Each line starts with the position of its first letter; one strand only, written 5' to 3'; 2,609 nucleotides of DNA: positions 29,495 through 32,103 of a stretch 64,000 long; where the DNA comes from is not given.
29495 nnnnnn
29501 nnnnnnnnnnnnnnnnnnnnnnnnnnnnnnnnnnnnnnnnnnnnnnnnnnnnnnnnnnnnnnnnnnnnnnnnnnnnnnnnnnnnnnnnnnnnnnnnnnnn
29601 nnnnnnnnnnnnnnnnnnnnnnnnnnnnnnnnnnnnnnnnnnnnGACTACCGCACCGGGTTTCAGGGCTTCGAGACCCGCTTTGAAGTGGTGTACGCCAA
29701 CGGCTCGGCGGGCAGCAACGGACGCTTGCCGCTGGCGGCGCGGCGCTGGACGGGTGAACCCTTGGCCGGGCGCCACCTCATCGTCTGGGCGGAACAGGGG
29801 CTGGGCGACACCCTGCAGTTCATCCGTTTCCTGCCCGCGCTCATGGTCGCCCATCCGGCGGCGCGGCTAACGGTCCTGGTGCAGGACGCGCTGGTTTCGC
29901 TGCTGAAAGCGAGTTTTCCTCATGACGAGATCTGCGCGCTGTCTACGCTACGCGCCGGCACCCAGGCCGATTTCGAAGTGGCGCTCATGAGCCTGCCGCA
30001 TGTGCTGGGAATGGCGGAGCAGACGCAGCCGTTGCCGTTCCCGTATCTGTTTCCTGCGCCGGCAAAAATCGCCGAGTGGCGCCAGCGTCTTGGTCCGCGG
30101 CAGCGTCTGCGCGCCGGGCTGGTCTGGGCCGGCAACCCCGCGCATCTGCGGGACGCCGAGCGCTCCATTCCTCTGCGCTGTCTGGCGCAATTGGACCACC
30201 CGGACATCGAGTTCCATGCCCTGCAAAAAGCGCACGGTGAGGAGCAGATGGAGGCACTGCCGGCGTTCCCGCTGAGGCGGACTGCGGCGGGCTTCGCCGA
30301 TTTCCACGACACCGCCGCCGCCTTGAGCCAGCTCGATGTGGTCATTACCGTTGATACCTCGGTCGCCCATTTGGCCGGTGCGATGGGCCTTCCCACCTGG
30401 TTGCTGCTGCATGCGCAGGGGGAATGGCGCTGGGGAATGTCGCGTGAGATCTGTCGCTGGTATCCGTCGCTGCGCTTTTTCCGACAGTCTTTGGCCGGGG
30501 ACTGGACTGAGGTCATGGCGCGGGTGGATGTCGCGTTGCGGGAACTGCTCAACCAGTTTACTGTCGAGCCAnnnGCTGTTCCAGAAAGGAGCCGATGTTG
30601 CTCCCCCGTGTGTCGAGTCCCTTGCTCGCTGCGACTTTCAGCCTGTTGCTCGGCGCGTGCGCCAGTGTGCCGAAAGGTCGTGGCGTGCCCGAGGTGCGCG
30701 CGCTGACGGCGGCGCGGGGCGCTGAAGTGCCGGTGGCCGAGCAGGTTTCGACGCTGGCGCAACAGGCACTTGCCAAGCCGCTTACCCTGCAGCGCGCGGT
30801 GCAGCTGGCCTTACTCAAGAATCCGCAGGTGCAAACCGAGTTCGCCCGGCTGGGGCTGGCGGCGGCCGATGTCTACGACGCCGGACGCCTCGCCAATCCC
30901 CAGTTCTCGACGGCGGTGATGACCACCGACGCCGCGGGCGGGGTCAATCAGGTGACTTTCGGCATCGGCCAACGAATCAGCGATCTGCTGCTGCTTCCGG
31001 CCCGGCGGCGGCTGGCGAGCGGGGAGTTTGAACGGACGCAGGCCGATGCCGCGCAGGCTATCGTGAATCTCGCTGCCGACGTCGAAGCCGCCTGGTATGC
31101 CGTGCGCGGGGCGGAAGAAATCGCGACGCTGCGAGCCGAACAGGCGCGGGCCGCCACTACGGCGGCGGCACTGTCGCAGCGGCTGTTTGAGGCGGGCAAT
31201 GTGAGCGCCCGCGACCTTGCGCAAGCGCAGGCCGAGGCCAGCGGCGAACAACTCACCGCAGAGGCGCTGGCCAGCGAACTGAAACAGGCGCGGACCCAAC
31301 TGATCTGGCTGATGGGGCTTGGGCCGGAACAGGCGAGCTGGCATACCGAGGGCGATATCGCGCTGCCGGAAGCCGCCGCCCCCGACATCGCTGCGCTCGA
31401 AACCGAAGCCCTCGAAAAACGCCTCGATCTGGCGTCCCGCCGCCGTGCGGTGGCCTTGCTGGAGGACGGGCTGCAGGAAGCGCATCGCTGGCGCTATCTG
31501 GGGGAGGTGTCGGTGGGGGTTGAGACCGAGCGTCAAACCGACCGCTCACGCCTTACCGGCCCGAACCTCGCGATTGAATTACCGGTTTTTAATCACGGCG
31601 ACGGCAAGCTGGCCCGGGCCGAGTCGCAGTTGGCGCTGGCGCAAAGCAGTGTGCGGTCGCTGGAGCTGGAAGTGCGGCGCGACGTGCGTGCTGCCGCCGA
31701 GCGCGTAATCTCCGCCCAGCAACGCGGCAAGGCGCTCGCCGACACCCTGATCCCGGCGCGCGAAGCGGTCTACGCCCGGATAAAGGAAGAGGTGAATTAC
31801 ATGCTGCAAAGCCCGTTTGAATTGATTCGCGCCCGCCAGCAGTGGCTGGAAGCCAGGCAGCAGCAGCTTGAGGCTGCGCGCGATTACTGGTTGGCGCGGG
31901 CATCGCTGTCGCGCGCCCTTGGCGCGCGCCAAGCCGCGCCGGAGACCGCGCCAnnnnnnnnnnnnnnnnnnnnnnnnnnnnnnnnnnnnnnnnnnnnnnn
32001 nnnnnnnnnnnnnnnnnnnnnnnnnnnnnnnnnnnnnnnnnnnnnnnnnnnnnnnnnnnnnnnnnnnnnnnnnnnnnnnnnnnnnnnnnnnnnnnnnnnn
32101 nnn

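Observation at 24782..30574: Three tandem, translationally coupled TPR + GT9-like glycosyltransferase paralogues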

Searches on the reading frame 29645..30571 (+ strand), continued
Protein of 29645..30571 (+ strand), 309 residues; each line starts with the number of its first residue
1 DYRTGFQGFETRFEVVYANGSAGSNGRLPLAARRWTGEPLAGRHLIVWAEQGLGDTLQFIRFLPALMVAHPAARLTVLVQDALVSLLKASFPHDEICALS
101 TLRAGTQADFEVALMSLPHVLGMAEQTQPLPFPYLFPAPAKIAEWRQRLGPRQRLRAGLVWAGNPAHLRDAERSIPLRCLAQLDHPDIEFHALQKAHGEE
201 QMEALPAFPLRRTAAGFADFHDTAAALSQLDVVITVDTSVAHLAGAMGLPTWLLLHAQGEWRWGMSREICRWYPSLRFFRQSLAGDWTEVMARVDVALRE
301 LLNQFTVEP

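Call 70: search_protein_families(library=pfam, proteins=[P0137, P0146], max_evalue=0.001)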
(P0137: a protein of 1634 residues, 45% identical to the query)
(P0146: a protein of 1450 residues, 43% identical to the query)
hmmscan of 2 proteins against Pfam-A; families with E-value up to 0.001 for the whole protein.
P0137 (1634 aa): 30 families (the best 25 are shown)
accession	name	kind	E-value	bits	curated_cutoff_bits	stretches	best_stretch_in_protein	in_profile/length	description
PF00515.34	TPR_1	-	7.3e-112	361.5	27.8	14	240-273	1-34/34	Tetratricopeptide repeat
PF13414.12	TPR_11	-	8.1e-98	320.3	26.8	12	247-287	1-41/42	TPR repeat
PF07719.23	TPR_2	-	2.8e-96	308.3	27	9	206-238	1-33/34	Tetratricopeptide repeat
PF13181.12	TPR_8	-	5.9e-82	263.4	25.7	7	1206-1239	1-34/34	Tetratricopeptide repeat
PF13424.12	TPR_12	-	1.4e-68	227.5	30.1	7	1173-1237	4-76/77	Tetratricopeptide repeat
PF13431.12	TPR_17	-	2.4e-58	190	24.4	6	1194-1226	1-33/34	Tetratricopeptide repeat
PF13432.12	TPR_16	-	3.3e-57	190.9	32.7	7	178-240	3-65/65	Tetratricopeptide repeat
PF13374.12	TPR_10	-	6.5e-49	163.1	27.5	2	206-234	2-30/42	Tetratricopeptide repeat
PF13371.12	TPR_9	-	2.4e-48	162.4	35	6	1246-1308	1-63/73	Tetratricopeptide repeat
PF13428.12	TPR_14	-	2.4e-43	142.5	23.5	1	207-248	2-43/44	Tetratricopeptide repeat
PF14559.12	TPR_19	-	1.5e-41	140.9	25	5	217-280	2-64/68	Tetratricopeptide repeat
PF13176.12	TPR_7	-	1e-31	106.7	27.9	1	209-239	2-34/36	Tetratricopeptide repeat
PF23914.1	TPR_CcmH_CycH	-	7.6e-29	101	42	4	178-276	56-157/158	Cytochrome c-type biogenesis protein H TPR domain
PF01075.23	Glyco_transf_9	-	8.5e-27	94.5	22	4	33-66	172-205/247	Glycosyltransferase family 9 (heptosyltransferase)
PF13174.12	TPR_6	-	2.2e-22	78.5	26.3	0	744-775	1-32/33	Tetratricopeptide repeat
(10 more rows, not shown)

P0146 (1450 aa): 24 families
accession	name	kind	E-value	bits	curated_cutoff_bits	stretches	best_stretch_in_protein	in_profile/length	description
PF07719.23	TPR_2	-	5.7e-59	191.8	27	8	80-111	2-33/34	Tetratricopeptide repeat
PF00515.34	TPR_1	-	8e-59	193.7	27.8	6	1066-1097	3-34/34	Tetratricopeptide repeat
PF13414.12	TPR_11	-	1.5e-58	194.6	26.8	7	946-976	12-42/42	TPR repeat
PF13432.12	TPR_16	-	5.5e-48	161.4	32.7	7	85-139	3-57/65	Tetratricopeptide repeat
PF13181.12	TPR_8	-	1.1e-47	156.5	25.7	1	1099-1130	2-33/34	Tetratricopeptide repeat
PF13431.12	TPR_17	-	3.6e-41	136.4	24.4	0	951-981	2-32/34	Tetratricopeptide repeat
PF14559.12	TPR_19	-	1.5e-34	118.5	25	6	89-150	1-62/68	Tetratricopeptide repeat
PF13424.12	TPR_12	-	1.1e-30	106.1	30.1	3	1066-1129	5-76/77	Tetratricopeptide repeat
PF13428.12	TPR_14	-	2.5e-26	89.9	23.5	2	996-1039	1-44/44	Tetratricopeptide repeat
PF24575.1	TPR_Slam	-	7.9e-26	91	35.2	1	535-578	47-90/104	Surface lipoprotein assembly modifier, N-terminal TPR repeats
PF23914.1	TPR_CcmH_CycH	-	4.6e-16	59.5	42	1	1044-1155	30-144/158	Cytochrome c-type biogenesis protein H TPR domain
PF13176.12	TPR_7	-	6.9e-15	54.2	27.9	0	47-78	1-32/36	Tetratricopeptide repeat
PF07721.20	TPR_4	-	4.5e-14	52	27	0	1031-1055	2-26/26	Tetratricopeptide repeat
PF01075.23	Glyco_transf_9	-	1.8e-13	50.8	22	1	807-859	152-205/247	Glycosyltransferase family 9 (heptosyltransferase)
PF13374.12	TPR_10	-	5.7e-13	48.9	27.5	0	81-108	4-31/42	Tetratricopeptide repeat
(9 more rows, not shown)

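Call 71: list_cluster_members(proteins=[P0136, P0121, P0137, P0146, P0123])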
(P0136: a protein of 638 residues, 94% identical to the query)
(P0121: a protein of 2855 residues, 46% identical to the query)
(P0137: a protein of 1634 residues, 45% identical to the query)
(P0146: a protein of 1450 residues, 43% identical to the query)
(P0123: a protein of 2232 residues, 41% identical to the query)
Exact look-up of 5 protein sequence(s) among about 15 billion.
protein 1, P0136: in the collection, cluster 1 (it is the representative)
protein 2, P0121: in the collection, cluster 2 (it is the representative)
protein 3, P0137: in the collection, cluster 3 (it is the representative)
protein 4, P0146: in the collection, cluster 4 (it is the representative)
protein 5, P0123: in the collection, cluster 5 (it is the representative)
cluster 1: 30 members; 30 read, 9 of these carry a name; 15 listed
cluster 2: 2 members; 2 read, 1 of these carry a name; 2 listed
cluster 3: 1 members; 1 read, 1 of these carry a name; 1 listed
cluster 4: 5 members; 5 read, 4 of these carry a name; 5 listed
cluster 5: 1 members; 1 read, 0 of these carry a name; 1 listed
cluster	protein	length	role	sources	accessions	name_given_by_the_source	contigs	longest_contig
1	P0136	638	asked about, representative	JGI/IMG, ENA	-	tetratricopeptide (TPR) repeat protein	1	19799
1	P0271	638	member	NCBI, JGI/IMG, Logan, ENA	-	tetratricopeptide (TPR) repeat protein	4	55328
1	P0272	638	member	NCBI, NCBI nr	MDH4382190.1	MAG: tetratricopeptide repeat protein [Gammaproteobacteria bacterium] | tetratricopeptide repeat protein [Gammaproteobacteria bacterium]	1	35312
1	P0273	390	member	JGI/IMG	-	hypothetical protein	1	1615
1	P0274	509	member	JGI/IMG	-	tetratricopeptide (TPR) repeat protein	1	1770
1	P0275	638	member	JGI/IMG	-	tetratricopeptide (TPR) repeat protein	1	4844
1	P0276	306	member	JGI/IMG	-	hypothetical protein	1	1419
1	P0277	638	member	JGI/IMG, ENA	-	tetratricopeptide (TPR) repeat protein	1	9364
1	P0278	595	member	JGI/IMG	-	tetratricopeptide (TPR) repeat protein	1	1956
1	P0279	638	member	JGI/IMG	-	-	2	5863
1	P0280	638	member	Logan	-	-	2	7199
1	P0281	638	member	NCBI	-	-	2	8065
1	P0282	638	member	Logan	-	-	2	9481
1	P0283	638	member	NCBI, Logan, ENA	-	-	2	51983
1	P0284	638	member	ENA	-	-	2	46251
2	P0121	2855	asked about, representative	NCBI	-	-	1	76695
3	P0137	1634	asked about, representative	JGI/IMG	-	tetratricopeptide (TPR) repeat protein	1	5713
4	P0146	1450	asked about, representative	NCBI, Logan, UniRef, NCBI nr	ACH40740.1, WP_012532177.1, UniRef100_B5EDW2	TPR domain protein [Citrifermentans bemidjiense Bem] | TPR domain protein n=1 Tax=Citrifermentans bemidjiense (strain ATCC BAA-1014 / DSM 16622 ... | tetratricopeptide repeat protein [Citrifermentans bemidjiense]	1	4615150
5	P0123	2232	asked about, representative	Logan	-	-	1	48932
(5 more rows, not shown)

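Call 94: get_annotated_region(hit=H40, flank=9000)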
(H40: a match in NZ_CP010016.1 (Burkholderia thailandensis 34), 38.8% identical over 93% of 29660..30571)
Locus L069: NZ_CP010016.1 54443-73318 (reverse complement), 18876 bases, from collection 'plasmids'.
description: Burkholderia thailandensis 34 plasmid unnamed, complete sequence
organism: Burkholderia thailandensis 34 (NCBI taxid 1249664)
taxonomy: Bacteria; Pseudomonadota; Betaproteobacteria; Burkholderiales; Burkholderiaceae; Burkholderia; Burkholderia thailandensis; Burkholderia thailandensis 34
host: -; source: -; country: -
typing (MOB-suite, as given by PLSDB): non-mobilizable; replicon rep_cluster_2012,rep_cluster_465
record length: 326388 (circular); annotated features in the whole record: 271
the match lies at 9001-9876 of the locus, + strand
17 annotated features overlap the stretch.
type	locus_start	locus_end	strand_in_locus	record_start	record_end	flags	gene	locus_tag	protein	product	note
CDS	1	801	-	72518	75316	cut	-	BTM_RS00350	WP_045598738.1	type VI secretion system Vgr family protein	GO:0033103 - protein secretion by the type VI secretion system [Evidence IEA]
CDS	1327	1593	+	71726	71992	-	-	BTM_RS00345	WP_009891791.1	PAAR domain-containing protein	-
CDS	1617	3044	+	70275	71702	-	-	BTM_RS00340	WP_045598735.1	hypothetical protein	-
CDS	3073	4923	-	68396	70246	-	tssF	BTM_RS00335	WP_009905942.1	type VI secretion system baseplate subunit TssF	GO:0033103 - protein secretion by the type VI secretion system [Evidence IEA]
CDS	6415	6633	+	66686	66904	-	-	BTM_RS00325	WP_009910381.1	hypothetical protein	-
CDS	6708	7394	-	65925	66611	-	-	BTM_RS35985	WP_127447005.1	hypothetical protein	-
CDS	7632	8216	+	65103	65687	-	-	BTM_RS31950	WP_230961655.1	IS5 family transposase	-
CDS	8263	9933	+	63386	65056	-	-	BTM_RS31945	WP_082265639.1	tetratricopeptide repeat-containing glycosyltransferase family protein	-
CDS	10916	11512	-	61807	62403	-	-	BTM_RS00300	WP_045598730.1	plasmid pRiA4b ORF-3 family protein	-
CDS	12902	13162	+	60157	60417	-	-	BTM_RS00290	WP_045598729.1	hypothetical protein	-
CDS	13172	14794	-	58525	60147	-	-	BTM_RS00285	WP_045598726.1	IS66 family transposase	-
CDS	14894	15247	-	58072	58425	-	tnpB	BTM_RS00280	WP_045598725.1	IS66 family insertion sequence element accessory protein TnpB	-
CDS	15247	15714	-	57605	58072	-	-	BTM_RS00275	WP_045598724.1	transposase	GO:0006313 - DNA transposition [Evidence IEA]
CDS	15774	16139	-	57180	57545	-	-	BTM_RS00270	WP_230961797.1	transposase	-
CDS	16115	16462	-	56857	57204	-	tnpB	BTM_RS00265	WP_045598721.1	IS66 family insertion sequence element accessory protein TnpB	-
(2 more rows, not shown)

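Call 95: get_annotated_region(hit=H5, flank=9000)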
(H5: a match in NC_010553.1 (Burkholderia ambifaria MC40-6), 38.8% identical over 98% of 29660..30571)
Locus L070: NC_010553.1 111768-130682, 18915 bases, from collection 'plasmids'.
description: Burkholderia ambifaria MC40-6 plasmid pBMC401, complete sequence
organism: Burkholderia ambifaria MC40-6 (NCBI taxid 398577)
taxonomy: Bacteria; Pseudomonadota; Betaproteobacteria; Burkholderiales; Burkholderiaceae; Burkholderia; Burkholderia ambifaria; Burkholderia ambifaria MC40-6
host: -; source: -; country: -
typing (MOB-suite, as given by PLSDB): conjugative; replicon rep_cluster_526; relaxase MOBP; mating-pair formation MPF_T
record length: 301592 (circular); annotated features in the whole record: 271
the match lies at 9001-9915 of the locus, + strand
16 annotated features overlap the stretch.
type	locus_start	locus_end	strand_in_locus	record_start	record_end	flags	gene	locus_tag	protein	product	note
CDS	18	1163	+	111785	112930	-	-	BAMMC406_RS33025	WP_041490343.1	DUF2827 domain-containing protein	-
CDS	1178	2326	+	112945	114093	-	-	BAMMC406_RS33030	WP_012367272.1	DUF2827 domain-containing protein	-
CDS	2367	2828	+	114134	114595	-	-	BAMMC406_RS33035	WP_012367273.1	DUF4019 domain-containing protein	-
CDS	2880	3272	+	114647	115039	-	-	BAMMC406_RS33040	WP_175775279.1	transposase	-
CDS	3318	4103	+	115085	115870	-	-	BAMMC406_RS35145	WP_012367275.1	hypothetical protein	-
CDS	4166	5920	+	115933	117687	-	-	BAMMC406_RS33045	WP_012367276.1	hypothetical protein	-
CDS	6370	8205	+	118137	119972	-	-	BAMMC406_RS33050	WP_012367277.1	tetratricopeptide repeat protein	-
CDS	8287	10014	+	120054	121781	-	-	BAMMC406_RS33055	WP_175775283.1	tetratricopeptide repeat protein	-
CDS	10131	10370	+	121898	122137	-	-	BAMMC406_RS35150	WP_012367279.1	superinfection immunity protein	-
CDS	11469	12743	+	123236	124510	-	-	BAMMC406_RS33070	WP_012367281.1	hypothetical protein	-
CDS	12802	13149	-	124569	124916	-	-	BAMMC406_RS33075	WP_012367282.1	hypothetical protein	-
CDS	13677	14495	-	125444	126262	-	-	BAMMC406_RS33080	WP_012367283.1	FkbM family methyltransferase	-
CDS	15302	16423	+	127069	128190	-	-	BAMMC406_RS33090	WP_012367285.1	IS481 family transposase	-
CDS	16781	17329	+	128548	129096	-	-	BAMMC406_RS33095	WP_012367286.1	fimbrial protein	GO:0007155 - cell adhesion [Evidence IEA]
CDS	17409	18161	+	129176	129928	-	-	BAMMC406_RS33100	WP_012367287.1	fimbria/pilus periplasmic chaperone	GO:0071555 - cell wall organization [Evidence IEA]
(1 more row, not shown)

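Call 96: get_annotated_region(hit=H38, flank=9000)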
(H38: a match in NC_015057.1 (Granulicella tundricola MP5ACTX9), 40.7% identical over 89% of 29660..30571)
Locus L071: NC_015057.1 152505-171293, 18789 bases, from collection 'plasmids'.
description: Granulicella tundricola MP5ACTX9 plasmid pACIX901, complete sequence
organism: Granulicella tundricola MP5ACTX9 (NCBI taxid 1198114)
taxonomy: Bacteria; Acidobacteriota; Terriglobia; Terriglobales; Acidobacteriaceae; Granulicella; Granulicella tundricola; Granulicella tundricola MP5ACTX9
host: -; source: -; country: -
typing (MOB-suite, as given by PLSDB): non-mobilizable
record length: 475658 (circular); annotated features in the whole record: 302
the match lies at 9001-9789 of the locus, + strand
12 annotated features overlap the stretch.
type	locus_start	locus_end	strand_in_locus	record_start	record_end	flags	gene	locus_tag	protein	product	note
CDS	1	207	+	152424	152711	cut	-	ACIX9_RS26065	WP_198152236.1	hypothetical protein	-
CDS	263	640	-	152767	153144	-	-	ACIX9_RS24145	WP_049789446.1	multiheme c-type cytochrome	-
CDS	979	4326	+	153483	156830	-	-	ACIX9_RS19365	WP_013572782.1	CHAT domain-containing protein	-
CDS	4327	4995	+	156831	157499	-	-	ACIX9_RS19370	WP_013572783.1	hypothetical protein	-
CDS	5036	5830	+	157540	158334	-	-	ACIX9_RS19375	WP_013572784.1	hypothetical protein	-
CDS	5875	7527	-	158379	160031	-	-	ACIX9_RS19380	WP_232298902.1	glycoside hydrolase 43 family protein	-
CDS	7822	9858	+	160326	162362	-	-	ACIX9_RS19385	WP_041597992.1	tetratricopeptide repeat protein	-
CDS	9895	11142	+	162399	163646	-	-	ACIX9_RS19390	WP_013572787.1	hypothetical protein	-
CDS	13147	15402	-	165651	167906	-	-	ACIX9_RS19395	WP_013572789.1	xanthine dehydrogenase family protein molybdopterin-binding subunit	-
CDS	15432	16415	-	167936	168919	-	-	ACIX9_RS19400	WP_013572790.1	xanthine dehydrogenase family protein subunit M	-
CDS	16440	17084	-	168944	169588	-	-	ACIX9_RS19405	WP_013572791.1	2Fe-2S iron-sulfur cluster-binding protein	-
CDS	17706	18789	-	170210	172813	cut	-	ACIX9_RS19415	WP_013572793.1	hypothetical protein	-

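Call 97: get_annotated_region(hit=H1, flank=9000)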
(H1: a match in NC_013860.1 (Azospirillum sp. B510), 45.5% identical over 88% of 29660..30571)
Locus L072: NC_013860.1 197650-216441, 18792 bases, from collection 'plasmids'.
description: Azospirillum sp. B510 plasmid pAB510f, complete sequence
organism: Azospirillum sp. B510 (NCBI taxid 137722)
taxonomy: Bacteria; Pseudomonadota; Alphaproteobacteria; Rhodospirillales; Azospirillaceae; Azospirillum; Azospirillum sp. B510
host: -; source: -; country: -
typing (MOB-suite, as given by PLSDB): mobilizable; replicon rep_cluster_1806; relaxase MOBP,MOBP
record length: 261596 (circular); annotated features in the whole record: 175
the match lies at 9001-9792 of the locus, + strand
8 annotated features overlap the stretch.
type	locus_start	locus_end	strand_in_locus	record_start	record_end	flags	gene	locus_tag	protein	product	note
CDS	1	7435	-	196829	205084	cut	-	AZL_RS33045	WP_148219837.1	calcium-binding protein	-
CDS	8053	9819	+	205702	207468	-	-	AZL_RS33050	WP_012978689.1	tetratricopeptide repeat protein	-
CDS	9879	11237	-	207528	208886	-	-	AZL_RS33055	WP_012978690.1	SEL1-like repeat protein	-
CDS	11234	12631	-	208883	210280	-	-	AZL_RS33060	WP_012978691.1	HlyD family type I secretion periplasmic adaptor subunit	GO:0030253 - protein secretion by the type I secretion system [Evidence IEA]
CDS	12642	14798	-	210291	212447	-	-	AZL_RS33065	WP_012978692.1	peptidase domain-containing ABC transporter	-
CDS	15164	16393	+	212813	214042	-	-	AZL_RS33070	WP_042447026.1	acyltransferase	-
CDS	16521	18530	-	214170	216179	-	-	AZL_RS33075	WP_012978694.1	hypothetical protein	-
CDS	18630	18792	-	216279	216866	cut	-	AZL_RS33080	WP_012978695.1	SIS domain-containing protein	-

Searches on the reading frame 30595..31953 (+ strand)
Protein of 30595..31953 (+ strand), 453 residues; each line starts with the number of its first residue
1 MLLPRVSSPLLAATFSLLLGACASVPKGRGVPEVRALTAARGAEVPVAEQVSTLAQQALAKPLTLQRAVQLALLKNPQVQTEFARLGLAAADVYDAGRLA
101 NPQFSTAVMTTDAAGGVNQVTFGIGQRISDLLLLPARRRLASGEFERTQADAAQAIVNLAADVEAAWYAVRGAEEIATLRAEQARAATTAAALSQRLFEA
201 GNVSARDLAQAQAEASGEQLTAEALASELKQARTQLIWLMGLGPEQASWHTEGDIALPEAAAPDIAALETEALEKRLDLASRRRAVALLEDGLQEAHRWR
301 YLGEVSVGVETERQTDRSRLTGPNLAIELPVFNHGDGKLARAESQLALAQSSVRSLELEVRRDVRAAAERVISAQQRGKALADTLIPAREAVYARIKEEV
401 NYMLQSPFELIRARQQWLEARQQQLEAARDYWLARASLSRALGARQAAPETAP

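Call 9: search_protein_families(library=pfam, proteins=[window:30595-31953:+], max_evalue=0.00001)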
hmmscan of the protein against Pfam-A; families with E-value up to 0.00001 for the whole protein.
window:30595-31953:+ (453 aa): 1 family
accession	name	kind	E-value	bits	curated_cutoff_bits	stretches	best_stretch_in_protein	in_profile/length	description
PF02321.23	OEP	-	2.4e-30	106.2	22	2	267-443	3-187/187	Outer membrane efflux protein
